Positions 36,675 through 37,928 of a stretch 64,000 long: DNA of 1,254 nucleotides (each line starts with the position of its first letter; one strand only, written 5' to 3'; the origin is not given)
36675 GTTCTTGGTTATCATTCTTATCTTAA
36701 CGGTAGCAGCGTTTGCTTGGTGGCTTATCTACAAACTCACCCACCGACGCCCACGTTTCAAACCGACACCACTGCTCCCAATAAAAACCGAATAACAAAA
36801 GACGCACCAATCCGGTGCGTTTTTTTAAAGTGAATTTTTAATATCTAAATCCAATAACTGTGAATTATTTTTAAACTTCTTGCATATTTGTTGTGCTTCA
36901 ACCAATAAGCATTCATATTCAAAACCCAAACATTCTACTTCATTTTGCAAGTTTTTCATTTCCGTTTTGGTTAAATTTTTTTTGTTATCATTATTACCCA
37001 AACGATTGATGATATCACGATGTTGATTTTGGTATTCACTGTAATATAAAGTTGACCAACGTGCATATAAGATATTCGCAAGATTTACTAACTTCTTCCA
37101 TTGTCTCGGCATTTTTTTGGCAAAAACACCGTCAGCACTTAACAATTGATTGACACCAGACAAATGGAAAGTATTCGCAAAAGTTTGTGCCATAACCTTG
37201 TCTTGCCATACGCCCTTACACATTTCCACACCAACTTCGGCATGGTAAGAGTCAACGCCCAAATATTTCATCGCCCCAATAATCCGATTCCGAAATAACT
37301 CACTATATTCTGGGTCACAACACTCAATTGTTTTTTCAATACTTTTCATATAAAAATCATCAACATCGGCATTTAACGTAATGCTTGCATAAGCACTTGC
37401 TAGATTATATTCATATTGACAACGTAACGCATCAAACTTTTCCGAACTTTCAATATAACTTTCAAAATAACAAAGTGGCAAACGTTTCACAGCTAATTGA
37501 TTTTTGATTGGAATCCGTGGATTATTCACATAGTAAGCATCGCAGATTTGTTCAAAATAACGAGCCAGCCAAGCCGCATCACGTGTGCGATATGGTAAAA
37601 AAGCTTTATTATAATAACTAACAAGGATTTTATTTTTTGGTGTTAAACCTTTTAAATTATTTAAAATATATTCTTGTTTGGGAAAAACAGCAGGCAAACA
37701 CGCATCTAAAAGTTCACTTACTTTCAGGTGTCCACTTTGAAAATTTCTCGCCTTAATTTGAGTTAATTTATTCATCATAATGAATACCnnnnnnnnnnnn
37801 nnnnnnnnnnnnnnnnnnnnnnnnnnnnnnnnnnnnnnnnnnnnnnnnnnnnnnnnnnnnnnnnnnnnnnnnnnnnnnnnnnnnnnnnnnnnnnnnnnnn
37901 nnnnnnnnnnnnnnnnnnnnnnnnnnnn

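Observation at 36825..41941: Tandem array of five diverged paralogs of an unrecognised cytoplasmic protein family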

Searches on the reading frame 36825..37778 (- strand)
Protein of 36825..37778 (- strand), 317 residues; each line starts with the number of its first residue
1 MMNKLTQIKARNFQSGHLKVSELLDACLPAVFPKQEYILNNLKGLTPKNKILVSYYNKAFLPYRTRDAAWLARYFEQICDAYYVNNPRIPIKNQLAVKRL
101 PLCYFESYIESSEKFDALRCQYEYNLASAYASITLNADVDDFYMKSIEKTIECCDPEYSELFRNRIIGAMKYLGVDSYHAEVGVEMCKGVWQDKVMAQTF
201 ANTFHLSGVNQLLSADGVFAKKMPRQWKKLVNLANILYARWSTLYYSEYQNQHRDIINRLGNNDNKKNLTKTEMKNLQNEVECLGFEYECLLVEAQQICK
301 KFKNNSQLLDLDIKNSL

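Call 5: search_protein_families(library=pfam, proteins=[window:36825-37778:-], max_evalue=1)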
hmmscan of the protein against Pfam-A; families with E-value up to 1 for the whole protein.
window:36825-37778:- (317 aa): 0 families

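Call 6: search_protein_families(library=ncbifam, proteins=[window:36825-37778:-], max_evalue=1)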
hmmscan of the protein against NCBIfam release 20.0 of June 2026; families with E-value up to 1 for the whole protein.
window:36825-37778:- (317 aa): 3 families
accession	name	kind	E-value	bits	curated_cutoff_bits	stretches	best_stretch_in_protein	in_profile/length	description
NF052612.1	sll0565_fam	equivalog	0.048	14.1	50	1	248-302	33-85/106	sll0565 family protein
NF005253.0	PRK06762.1-4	equivalog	0.075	13.2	159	1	226-306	82-159/166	hypothetical protein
NF010439.0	PRK13865.1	equivalog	0.16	11.4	188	1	87-143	87-140/237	type IV secretion system protein VirB8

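Call 8: search_protein_families(library=phrogs, proteins=[window:36825-37778:-], max_evalue=1)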
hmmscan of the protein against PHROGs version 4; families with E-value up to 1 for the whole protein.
window:36825-37778:- (317 aa): 0 families

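Call 9: search_protein_families(library=padloc, proteins=[window:36825-37778:-], max_evalue=1)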
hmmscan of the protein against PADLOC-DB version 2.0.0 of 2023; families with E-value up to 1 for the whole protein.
window:36825-37778:- (317 aa): 0 families

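Call 10: find_homologous_proteins(query=A1, max_evalue=0.001)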
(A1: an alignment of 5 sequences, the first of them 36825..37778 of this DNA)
Query A1 (5 sequences) (317 aa, profile of the alignment): 5 proteins with E <= 0.001 among 3409 candidates.
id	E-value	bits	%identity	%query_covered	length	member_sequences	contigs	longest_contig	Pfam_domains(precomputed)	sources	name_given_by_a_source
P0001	1.5e-120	420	98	100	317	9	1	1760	-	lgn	-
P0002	3.6e-119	416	25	75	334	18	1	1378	-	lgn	-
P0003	1.6e-89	318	55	93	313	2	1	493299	-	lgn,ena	-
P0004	3.9e-88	314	60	99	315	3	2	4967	-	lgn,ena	-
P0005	1.2e-79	286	26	87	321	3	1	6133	-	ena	-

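Call 12: search_solved_structures(query=A1, max_evalue=10)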
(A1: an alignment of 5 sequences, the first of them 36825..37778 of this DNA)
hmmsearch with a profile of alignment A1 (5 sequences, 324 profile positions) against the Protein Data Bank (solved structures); distinct sequences matched with E-value up to 10: 0.

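Call 13: find_encoding_contigs(protein=P0003, flank=10000)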
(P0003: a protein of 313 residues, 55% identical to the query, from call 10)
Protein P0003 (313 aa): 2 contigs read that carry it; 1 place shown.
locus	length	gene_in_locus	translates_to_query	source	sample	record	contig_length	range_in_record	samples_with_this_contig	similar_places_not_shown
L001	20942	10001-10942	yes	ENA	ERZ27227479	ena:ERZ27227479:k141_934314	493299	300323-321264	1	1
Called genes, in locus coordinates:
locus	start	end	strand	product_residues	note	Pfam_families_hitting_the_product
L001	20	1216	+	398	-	-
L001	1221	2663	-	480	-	PF13231:PMT_2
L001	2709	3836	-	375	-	PF05580:Peptidase_S55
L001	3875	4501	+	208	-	-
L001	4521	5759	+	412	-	PF00768:Peptidase_S11, PF13354:Beta-lactamase2, PF07943:PBP5_C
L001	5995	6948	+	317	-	-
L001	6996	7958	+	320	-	-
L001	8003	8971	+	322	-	-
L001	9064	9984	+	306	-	-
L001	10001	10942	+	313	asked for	-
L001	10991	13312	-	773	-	PF00528:BPD_transp_1, PF01547:SBP_bac_1 (faint)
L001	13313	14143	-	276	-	PF00528:BPD_transp_1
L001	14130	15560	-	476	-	PF09818:ABC_ATPase (faint), PF00005:ABC_tran, PF13304:AAA_21 (faint), PF08402:TOBE_2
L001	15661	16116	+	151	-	-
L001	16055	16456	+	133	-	PF02367:TsaE, PF13191:AAA_16 (weak)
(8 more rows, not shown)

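Call 14: find_encoding_contigs(protein=P0005, flank=10000)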
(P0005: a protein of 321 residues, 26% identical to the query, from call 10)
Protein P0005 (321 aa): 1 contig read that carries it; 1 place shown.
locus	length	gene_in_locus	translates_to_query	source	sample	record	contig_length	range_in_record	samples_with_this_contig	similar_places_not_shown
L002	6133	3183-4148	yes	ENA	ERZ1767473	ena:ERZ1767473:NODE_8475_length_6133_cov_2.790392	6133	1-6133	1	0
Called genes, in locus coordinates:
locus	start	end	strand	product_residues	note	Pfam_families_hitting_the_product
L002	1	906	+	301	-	?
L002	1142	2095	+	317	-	-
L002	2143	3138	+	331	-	-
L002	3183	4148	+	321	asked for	-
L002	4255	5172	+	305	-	-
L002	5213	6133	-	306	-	?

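Call 18: predict_structure(alignment_id=A1)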
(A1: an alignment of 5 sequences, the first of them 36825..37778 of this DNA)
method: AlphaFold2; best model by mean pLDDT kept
length: 317 residues; sequences in the alignment: 5
mean_pLDDT: 81.8   pTM: 0.76
mean pLDDT of the five models: 81.8, 80.6, 80.1, 79.7, 79.3
residues with pLDDT >= 90: 124; 70-90: 133; 50-70: 36; < 50: 24
segments of 3 or more residues with pLDDT < 50: 1-13, 308-317
pLDDT, mean of each block of 10 residues (from residue 1): 41 56 89 89 78 65 85 90 83 79 91 92 93 90 91 93 94 88 91 92 75 64 87 92 91 87 66 95 93 84 59 43
secondary structure, 60 per line:
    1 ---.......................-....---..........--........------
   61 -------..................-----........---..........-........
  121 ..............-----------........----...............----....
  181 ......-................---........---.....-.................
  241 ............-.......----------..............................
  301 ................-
elements in order: H4-26 H28-31 H35-44 H47-54 H68-85 H91-98 H102-111 H113-134 H146-153 H158-172 H177-186 H188-203 H207-214 H218-222 H224-252 H254-260 H271-316

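Call 22: fold_search(model_id=the predicted structure, library=pdb)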
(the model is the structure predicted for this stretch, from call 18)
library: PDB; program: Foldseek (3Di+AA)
matches with E <= 10: 126; with E <= 0.001: 0
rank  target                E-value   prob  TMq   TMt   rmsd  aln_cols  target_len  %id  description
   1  7zdw_C                9.7e-01  0.14  0.17  0.10  26.1       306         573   12  IF(heme/confined) conformation of CydDC mutant (E500Q.C) in AMP-PNP(CydD) bound state (Dataset-22) (released 2023-04-19)
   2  7zdc_D                1.1e+00  0.21  0.21  0.12  25.9       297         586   11  IF(heme/confined) conformation of CydDC in ADP(CydD) bound state (Dataset-3) (released 2023-04-19)
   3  7x0t_A                1.2e+00  0.12  0.17  0.09  27.0       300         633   12  Cryo-EM structure of human ABCD1 E630Q in the presence of C26:0-CoA and ATP (released 2023-03-22)
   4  4jre_D                1.2e+00  0.07  0.14  0.12  23.4       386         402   11  Crystal structure of nitrate/nitrite exchanger NarK with nitrite bound (released 2013-05-15)
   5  7zdb_D                1.3e+00  0.12  0.18  0.11  26.5       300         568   11  IF(heme/bound) conformation of CydDC in ADP+Pi(CydC)/ATP(CydD) bound state (Dataset-2) (released 2023-04-19)
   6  8otz_EU               1.3e+00  0.08  0.15  0.14  42.7       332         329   14  48-nm repeat of the native axonemal doublet microtubule from bovine sperm (released 2023-11-22)
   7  8iyj_W2               1.4e+00  0.08  0.13  0.14  43.6       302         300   14  Cryo-EM structure of the 48-nm repeat doublet microtubule from mouse sperm (released 2023-07-05)
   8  7zdr_D                1.4e+00  0.10  0.16  0.10  25.5       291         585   12  IF(apo/as isolated) conformation of CydDC mutant (H85A.C) in AMP-PNP(CydD) bound state (Dataset-16) (released 2023-04-19)
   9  7sgr_B                1.5e+00  0.14  0.18  0.12  25.8       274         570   13  Structure of hemolysin A secretion system HlyB/D complex (released 2022-09-14)
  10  7vr1_A                1.5e+00  0.12  0.18  0.11  27.7       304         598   12  Cryo-EM structure of the ATP-binding cassette sub-family D member 1 from Homo sapiens (released 2022-10-26)
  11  7rr9_A                1.6e+00  0.12  0.19  0.13  24.7       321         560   15  Cryo-EM Structure of Nanodisc reconstituted ABCD1 in nucleotide bound outward open conformation (released 2022-01-19)
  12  7y49                  1.6e+00  0.12  0.18  0.11  27.9       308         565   12  Cryo-EM Structure of apo mitochondrial ABC transporter ABCB10 from Biortus (released 2023-04-19)
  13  9fqr_Dy               1.9e+00  0.06  0.12  0.13  42.4       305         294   12  96-nm repeat of axonemal doublet microtubules from bovine sperm (released 2025-03-26)
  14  8r02_C                1.9e+00  0.06  0.14  0.14  19.4       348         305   13  Crystal structure of the retromer complex VPS29/VPS35 with the ligand bis-1,3-phenyl guanylhydrazone, 2a (released 2024-03-27)
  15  6p6i_B                1.9e+00  0.05  0.12  0.09  25.5       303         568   12  Structure of YbtPQ importer (released 2020-03-04)
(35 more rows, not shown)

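Call 23: fold_search(model_id=the predicted structure, library=viral)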
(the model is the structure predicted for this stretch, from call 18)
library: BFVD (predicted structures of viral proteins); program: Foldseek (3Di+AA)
matches with E <= 10: 76; with E <= 0.001: 0
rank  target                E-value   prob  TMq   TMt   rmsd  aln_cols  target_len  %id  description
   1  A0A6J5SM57            2.4e-01  0.15  0.15  0.10  32.1       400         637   13  Uncharacterized protein [uncultured Caudovirales phage]
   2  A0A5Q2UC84            6.8e-01  0.08  0.14  0.08  26.5       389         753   13  (no name in the UniProt tables at hand)
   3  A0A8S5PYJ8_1          1.0e+00  0.08  0.14  0.05  25.7       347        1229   12  PolyVal ADP-Ribosyltransferase in polyvalent protein [Myoviridae sp. ctWiL39]
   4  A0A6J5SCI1            1.1e+00  0.14  0.20  0.14  24.9       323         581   13  Uncharacterized protein [uncultured Caudovirales phage]
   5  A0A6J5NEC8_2          1.1e+00  0.10  0.17  0.07  19.5       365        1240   12  Large polyvalent protein associated domain-containing protein [uncultured Caudovirales phage]
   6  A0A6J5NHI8            1.6e+00  0.09  0.17  0.09  27.4       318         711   12  Uncharacterized protein [uncultured Caudovirales phage]
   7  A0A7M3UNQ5            1.7e+00  0.08  0.16  0.10  25.8       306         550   13  ABC transporter domain-containing protein [Pyramimonas orientalis virus]
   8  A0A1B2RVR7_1          1.8e+00  0.04  0.11  0.06  25.6       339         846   10  Polyprotein (Fragment) [Alber virus]
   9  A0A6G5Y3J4            1.9e+00  0.12  0.21  0.11  31.3       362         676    9  (no name in the UniProt tables at hand)
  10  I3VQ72                2.0e+00  0.07  0.17  0.14  26.9       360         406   12  B78 [miniopterid betaherpesvirus 1]
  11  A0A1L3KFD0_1          2.0e+00  0.07  0.14  0.05  13.7       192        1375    9  Polyprotein [Beihai hypo-like virus 1]
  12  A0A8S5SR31            2.1e+00  0.07  0.15  0.08  16.7       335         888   13  Transglycosylase SLT domain-containing protein [Podoviridae sp. ctXBg1]
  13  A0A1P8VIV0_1          2.3e+00  0.07  0.18  0.08  37.6       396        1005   12  Large tegument protein [Murid betaherpesvirus 3]
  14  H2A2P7                2.4e+00  0.03  0.12  0.05  33.9       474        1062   12  M48 protein [Murid herpesvirus 1]
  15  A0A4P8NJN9            2.5e+00  0.11  0.19  0.13  30.5       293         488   12  (no name in the UniProt tables at hand)
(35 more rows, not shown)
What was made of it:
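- On Solved protein folds (PDB) and predicted viral folds (BFVD): P1 model (pLDDT 81.8): best PDB E 0.97, best BFVD E 0.24 (calls 22 and 23).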

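Call 25: search_protein_representatives(alignment_id=A1)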
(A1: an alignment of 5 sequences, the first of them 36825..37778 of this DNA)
Query: 5 sequences, 324 profile positions. Proteins with E-value up to 0.001 (for the whole library): 310; up to 1e-10: 231; up to 1e-30: 62. The best 150 are listed.
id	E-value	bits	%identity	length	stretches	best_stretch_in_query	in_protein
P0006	2.7e-129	447.5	-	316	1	1-319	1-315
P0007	1.4e-90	320.2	-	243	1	64-324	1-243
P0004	1.2e-88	313.8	-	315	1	1-321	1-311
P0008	2.0e-81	290.1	-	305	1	1-322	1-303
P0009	1.8e-78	280.4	-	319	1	1-323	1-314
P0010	6.3e-77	275.4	-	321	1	19-319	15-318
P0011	9.6e-71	255.0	-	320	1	1-301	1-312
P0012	5.5e-70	252.5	-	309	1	1-314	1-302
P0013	1.6e-69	251.0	-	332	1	1-304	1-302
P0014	1.7e-69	250.9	-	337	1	1-303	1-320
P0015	1.1e-68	248.3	-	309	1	1-307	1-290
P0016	1.8e-66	241.0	-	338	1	1-310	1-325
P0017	1.2e-61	225.1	-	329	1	1-301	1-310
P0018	1.4e-59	218.3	-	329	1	1-310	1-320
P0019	3.9e-53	197.1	-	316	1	1-289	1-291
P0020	1.5e-52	195.2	-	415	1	1-319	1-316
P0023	1.1e-51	192.4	-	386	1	21-318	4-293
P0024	7.7e-51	189.6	-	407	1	17-323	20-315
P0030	1.0e-45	172.8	-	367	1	1-317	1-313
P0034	5.9e-44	167.0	-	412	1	14-313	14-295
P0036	4.0e-43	164.3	-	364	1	21-311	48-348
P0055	1.2e-33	133.1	-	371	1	16-297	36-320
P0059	2.9e-32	128.6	-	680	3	62-302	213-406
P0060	4.9e-32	127.8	-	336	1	3-306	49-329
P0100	3.0e-23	99.0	-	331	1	29-278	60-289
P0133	1.4e-18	83.6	-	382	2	115-291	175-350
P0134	2.2e-18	83.0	-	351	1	15-308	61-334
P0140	5.5e-18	81.7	-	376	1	62-306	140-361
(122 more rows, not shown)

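Call 26: search_protein_families(library=pfam, proteins=[P0059, P0020, P0024, P0034, P0023, P0030, P0036, P0055, P0133, P0140], max_evalue=0.1)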
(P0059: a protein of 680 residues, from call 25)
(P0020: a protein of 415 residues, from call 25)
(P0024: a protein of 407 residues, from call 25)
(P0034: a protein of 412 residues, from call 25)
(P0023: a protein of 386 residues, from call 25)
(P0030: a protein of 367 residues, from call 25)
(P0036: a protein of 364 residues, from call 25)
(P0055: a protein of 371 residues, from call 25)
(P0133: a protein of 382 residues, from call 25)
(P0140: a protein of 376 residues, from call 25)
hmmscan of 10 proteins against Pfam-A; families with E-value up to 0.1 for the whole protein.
P0059 (680 aa): 5 families
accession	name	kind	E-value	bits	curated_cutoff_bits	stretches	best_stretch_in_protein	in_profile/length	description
PF04048.20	Sec8_N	-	0.021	15.2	26.8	0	340-413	39-111/142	Exocyst complex component Sec8 N-terminal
PF18711.7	TxDE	-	0.035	14.7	25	0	405-428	20-42/55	Toxoflavin-degrading enzyme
PF13475.11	DUF4116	-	0.068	13.2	24.9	0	443-463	15-35/49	Domain of unknown function (DUF4116)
PF14164.11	YqzH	-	0.072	13.6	30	0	369-402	11-44/64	YqzH-like protein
PF19551.4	DUF6074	-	0.091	13.4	27.2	0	294-320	41-67/83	Family of unknown function (DUF6074)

P0020 (415 aa): 3 families
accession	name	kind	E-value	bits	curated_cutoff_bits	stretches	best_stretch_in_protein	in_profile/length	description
PF07979.17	Intimin_C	-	0.023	15.6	27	1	230-262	27-59/101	Intimin C-type lectin domain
PF09866.14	DUF2093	-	0.084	12.7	25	0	351-364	16-29/42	Uncharacterized protein conserved in bacteria (DUF2093)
PF14842.11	FliG_N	-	0.088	13.9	25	0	96-165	17-86/104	FliG N-terminal domain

P0024 (407 aa): 1 family
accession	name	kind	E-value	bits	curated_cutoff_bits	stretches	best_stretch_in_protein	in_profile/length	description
PF10150.14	RNase_E_G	-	0.0027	17.6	25.5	1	205-321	25-141/270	Ribonuclease E/G family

P0034 (412 aa): 1 family
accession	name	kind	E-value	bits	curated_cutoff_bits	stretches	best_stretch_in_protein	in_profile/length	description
PF00454.33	PI3_PI4_kinase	-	0.05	14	27.1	0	114-164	133-177/241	Phosphatidylinositol 3- and 4-kinase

P0023 (386 aa): 0 families

P0030 (367 aa): 0 families

P0036 (364 aa): 2 families
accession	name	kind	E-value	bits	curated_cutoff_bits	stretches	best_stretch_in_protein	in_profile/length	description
PF07979.17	Intimin_C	-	0.0067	17.3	27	1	271-309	29-66/101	Intimin C-type lectin domain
PF07898.18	DUF1676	-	0.084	13.4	24.3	0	2-64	14-81/170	Protein of unknown function (DUF1676)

P0055 (371 aa): 0 families

P0133 (382 aa): 0 families

P0140 (376 aa): 2 families
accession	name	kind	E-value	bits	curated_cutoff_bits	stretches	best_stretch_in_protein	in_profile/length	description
PF04934.19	Med6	-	0.07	13.3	27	0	164-191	13-40/133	MED6 mediator sub complex component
PF05613.16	Herpes_U15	-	0.095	13.9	25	0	51-91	43-83/110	Human herpesvirus U15 protein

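Call 29: search_solved_structures(query=A2, max_evalue=10)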
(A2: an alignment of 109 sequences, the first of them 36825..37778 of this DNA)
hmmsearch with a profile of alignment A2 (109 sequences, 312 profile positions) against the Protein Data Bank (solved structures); distinct sequences matched with E-value up to 10: 3.
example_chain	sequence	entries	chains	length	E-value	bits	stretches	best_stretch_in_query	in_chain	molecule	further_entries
8bfj_B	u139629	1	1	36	0.12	14.5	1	99-125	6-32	Gametogenetin-binding protein 2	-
2k89_A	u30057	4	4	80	0.69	11.9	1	69-108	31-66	Phospholipase A-2-activating protein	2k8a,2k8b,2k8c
8k2j_A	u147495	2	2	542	1.2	11.1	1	59-94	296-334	Oligosaccharide/Monosaccharide-releasing beta-N-acetylgalactosaminidase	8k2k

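Call 33: find_related_loci(query=A4, collection=genome_contigs, flank=10000)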
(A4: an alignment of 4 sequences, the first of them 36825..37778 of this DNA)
Query A4 (317 aa) in genome_contigs; peptide patterns used: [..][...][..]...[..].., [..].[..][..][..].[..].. (x = any residue, [..] = any of these).
51 stretches matched a pattern; 3 encode a relative of the query (tblastn E <= 1e-3); 3 distinct loci.
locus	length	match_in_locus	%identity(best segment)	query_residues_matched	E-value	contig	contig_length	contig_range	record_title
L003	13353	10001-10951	99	1-317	0e+0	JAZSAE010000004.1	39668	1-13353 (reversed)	MAG: Clostridia bacterium isolate T1900044939_TS20190405.MAGScoT_cleanbin_000018 SGB_3457_k141_774740, whole genome shot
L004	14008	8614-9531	39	4-307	2e-71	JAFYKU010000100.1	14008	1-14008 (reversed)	MAG: Clostridia bacterium isolate RGIG7181 Water_buffalos_Cecum-1__c950965, whole genome shotgun sequence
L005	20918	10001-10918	39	4-307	3e-71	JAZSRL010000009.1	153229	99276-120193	MAG: Clostridia bacterium isolate T1900044537_TS20190003.MAGScoT_cleanbin_000035 SGB_31_k141_1970897, whole genome shotg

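Call 34: find_homologous_proteins(query=A2, max_evalue=0.00001)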
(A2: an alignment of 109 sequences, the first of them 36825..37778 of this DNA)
Query A2 (109 sequences) (317 aa, profile of the alignment): 5 proteins with E <= 0.00001 among 4112 candidates.
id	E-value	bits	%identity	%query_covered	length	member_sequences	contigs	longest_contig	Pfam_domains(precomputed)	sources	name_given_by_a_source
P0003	1.0e-73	266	55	93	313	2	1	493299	-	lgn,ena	-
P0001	2.8e-66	242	98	100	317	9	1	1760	-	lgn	-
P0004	7.7e-63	230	60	99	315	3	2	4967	-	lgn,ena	-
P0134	2.0e-61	226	18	57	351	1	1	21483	-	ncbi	-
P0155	4.7e-58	215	18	62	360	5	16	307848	-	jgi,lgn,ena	-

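Call 37: find_encoding_contigs(protein=P0155, flank=10000, max_places=6)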
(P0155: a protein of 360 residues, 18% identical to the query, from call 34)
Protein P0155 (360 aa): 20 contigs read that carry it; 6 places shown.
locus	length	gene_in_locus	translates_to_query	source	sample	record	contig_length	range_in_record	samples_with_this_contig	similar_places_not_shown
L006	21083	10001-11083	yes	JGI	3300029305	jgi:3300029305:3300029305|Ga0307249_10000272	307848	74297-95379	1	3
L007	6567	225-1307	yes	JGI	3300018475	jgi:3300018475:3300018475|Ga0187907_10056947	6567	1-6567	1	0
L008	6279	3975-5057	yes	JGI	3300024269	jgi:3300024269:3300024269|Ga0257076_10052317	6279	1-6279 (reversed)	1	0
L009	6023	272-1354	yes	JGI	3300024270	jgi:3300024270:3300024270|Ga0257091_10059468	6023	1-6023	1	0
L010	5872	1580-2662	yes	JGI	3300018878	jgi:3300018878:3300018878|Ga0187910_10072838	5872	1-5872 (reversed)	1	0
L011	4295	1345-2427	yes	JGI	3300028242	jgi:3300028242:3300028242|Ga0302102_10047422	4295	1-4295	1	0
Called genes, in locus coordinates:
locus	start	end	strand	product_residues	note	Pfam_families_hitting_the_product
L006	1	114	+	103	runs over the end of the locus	-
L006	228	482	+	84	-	-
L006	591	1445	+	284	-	PF00892:EamA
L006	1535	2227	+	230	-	-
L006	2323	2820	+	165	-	-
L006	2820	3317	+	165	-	-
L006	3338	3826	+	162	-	PF04525:LOR, PF23728:Tubby_C_like (weak)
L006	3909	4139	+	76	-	PF07866:DUF1653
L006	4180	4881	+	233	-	PF00005:ABC_tran, PF13304:AAA_21 (weak)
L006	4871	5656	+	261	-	-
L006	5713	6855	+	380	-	PF00245:Alk_phosphatase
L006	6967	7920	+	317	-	-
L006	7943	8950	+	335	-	-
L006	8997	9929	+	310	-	-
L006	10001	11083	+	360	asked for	-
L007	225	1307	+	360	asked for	-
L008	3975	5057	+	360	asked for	-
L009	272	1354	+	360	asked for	-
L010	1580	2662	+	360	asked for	-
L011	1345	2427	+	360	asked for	-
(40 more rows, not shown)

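Call 38: find_encoding_contigs(protein=P0134, flank=10000, max_places=4)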
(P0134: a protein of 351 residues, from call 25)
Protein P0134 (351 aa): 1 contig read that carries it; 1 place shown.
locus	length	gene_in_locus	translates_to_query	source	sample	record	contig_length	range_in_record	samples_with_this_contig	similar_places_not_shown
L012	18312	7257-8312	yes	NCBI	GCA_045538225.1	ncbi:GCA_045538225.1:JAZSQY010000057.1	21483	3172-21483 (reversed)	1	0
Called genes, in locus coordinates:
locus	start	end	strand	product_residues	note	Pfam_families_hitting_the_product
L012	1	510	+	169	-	?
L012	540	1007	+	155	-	-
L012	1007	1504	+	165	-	-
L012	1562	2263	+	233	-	PF00005:ABC_tran, PF13304:AAA_21 (weak)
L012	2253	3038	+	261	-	-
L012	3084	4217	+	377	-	PF00245:Alk_phosphatase, PF01676:Metalloenzyme (weak), PF00245:Alk_phosphatase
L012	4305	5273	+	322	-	-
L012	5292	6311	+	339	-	-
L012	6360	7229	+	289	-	-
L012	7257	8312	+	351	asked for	-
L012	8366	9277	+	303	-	-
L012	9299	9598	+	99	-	-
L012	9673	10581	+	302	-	PF01553:Acyltransferase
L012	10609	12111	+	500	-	PF02397:Bac_transf, PF01255:Prenyltransf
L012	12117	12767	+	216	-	PF06695:Sm_multidrug_ex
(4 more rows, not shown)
